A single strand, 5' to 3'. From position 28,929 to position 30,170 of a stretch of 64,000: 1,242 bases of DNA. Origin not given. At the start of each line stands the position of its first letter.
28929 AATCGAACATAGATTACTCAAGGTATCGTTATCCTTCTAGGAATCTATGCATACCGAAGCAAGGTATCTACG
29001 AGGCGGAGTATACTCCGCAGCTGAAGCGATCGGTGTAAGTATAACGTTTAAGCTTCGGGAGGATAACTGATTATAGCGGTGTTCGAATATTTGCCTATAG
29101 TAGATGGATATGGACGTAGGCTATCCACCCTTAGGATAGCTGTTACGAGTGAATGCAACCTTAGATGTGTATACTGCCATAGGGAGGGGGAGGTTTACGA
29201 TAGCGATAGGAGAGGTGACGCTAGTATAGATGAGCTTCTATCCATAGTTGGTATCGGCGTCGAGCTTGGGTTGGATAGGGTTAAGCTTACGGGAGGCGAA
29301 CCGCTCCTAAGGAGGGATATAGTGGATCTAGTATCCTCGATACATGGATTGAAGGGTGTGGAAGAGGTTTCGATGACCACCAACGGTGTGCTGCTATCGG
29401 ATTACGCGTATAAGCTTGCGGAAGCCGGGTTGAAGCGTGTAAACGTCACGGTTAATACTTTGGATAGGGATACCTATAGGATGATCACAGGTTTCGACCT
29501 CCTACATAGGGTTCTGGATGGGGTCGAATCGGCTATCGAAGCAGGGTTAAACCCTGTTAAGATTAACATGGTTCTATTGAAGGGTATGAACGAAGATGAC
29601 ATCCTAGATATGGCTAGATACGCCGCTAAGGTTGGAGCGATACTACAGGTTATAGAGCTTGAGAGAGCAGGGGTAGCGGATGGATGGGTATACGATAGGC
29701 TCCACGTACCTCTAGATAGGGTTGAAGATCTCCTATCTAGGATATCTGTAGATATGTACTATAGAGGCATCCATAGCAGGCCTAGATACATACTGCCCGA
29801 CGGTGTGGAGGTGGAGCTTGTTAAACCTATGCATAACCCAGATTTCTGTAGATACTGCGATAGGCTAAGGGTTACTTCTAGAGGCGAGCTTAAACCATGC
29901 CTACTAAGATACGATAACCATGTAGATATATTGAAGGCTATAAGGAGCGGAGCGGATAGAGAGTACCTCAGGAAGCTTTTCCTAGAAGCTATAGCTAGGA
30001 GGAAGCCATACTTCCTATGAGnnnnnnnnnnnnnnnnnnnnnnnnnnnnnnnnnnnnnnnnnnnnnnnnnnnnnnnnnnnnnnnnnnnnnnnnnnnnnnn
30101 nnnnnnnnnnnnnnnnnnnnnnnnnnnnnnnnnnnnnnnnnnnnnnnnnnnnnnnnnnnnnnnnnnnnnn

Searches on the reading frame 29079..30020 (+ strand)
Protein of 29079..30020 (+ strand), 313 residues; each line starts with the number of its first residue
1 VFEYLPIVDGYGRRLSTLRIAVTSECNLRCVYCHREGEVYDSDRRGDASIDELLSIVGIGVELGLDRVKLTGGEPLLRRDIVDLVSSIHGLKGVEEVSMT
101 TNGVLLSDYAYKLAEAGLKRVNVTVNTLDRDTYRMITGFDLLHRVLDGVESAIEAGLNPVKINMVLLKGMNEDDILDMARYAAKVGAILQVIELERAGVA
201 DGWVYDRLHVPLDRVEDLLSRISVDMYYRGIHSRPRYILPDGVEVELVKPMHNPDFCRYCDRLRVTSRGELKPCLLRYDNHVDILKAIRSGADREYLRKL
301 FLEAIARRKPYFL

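Call 3: search_protein_families(library=pfam, proteins=[window:29079-30020:+], max_evalue=0.01)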
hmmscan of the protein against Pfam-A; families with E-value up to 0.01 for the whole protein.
window:29079-30020:+ (313 aa): 3 families
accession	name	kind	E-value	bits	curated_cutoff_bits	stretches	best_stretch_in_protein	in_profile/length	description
PF04055.27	Radical_SAM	-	2e-33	116.3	29.5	1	22-181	3-165/166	Radical SAM superfamily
PF06463.18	Mob_synth_C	-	3.1e-22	79.3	37.4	1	189-311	3-125/128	Molybdenum Cofactor Synthesis C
PF13353.11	Fer4_12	-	0.0001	23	22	1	8-126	1-114/137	4Fe-4S single cluster domain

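Call 4: search_protein_families(library=ncbifam, proteins=[window:29079-30020:+], max_evalue=0.01)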
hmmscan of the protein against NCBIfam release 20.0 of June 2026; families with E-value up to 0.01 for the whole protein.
window:29079-30020:+ (313 aa): 77 families (the best 25 are shown)
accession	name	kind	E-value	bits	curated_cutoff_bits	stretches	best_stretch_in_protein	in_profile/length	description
NF001199.0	PRK00164.2-1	equivalog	6.9e-111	370.3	231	1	7-312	3-305/308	GTP 3',8-cyclase MoaA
TIGR02668.1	moaA_archaeal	equivalog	1.4e-107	359.2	325.25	1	7-312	1-302/303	GTP 3',8-cyclase MoaA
TIGR02666.1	moaA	equivalog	2.7e-78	263.3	284.05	1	7-310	1-311/336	GTP 3',8-cyclase MoaA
NF045646.2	rSAM_Se_TrsS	equivalog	1.3e-19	70.1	490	1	16-187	86-256/441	radical SAM (seleno)protein TrsS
NF045702.1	rSAM_GDGT_ether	equivalog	1.7e-19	69.9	450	1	19-193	89-264/486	tetraether lipid synthase Tes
TIGR04251.1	SCM_rSAM_ScmF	equivalog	2.7e-18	66.5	400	1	15-187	3-174/353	SynChlorMet cassette radical SAM/SPASM protein ScmF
TIGR04317.1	W_rSAM_matur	equivalog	4.5e-18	65.5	380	1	16-187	4-176/349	tungsten cofactor oxidoreductase radical SAM maturase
TIGR04545.1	rSAM_ahbD_hemeb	equivalog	1.6e-17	64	500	1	21-190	5-170/339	heme b synthase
NF050035.1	rSAM_WgK_link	exception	5.2e-17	61.9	650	1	18-183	11-172/367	radical SAM/SPASM peptide maturase WgkB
TIGR04055.1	rSAM_NirJ2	equivalog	1.8e-15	57.3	500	1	22-190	6-169/326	putative heme d1 biosynthesis radical SAM protein NirJ2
TIGR04347.1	pseudo_SAM_Halo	equivalog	6.5e-15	55.3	525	1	21-160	43-179/390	TIGR04347 family pseudo-SAM/SPASM protein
TIGR02109.1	PQQ_syn_pqqE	equivalog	1.7e-14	53.5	381.35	1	18-194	9-179/358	pyrroloquinoline quinone biosynthesis protein PqqE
TIGR04466.1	rSAM_BlsE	equivalog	2.3e-13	50.3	400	1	18-165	5-146/327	cytosylglucuronate decarboxylase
NF045574.1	sacti_mat_StsB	exception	3.8e-13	49.1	625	1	14-185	94-259/466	StsB family radical SAM/SPASM domain sactipeptide maturase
TIGR03962.1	mycofact_rSAM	equivalog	5.2e-13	48.9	265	1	21-214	17-204/339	mycofactocin radical SAM maturase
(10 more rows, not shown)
